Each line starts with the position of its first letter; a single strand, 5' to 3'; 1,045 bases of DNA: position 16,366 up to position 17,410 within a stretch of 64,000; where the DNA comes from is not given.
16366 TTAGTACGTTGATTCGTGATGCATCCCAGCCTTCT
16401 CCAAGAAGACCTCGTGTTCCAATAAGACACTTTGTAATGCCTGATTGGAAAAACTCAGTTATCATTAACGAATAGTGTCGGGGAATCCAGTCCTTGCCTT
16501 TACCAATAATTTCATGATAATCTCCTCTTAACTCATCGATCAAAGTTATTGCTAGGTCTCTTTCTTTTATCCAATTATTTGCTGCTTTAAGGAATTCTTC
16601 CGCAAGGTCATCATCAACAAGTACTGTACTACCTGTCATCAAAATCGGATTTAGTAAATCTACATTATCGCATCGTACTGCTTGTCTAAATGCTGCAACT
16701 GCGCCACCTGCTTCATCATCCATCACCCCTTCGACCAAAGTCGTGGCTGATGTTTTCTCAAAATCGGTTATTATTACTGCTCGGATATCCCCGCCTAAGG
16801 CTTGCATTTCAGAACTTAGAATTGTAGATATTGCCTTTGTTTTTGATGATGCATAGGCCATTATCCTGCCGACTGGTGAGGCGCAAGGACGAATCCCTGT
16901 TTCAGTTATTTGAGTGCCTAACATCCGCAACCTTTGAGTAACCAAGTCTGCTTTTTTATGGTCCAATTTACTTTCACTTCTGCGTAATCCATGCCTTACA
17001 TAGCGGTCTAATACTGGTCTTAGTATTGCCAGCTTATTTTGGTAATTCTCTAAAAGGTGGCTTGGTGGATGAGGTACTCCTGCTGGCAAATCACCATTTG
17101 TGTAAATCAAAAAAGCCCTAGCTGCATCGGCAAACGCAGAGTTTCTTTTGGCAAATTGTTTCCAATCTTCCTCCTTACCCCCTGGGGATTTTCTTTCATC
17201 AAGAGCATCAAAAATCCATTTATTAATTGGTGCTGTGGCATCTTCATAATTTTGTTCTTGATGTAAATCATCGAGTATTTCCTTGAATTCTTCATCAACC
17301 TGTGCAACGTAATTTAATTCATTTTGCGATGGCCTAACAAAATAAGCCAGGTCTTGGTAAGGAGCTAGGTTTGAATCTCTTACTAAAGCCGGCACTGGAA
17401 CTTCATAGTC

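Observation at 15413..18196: Helicase with RIG-I/Hef/Dicer-like DECH motif II and a large unknown C-terminal domain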

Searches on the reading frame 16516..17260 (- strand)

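Call 17: search_protein_families(library=pfam, proteins=[window:16516-17260:-], max_evalue=10)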
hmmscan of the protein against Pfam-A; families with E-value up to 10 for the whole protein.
window:16516-17260:- (248 aa): 1 family
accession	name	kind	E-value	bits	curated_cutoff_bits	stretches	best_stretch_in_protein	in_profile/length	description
PF22454.1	PQQ_syn_pqqF_N_2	-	0.17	12.4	27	1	171-213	16-59/147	PQQ synthase PqqF, N-terminal lobe domain 2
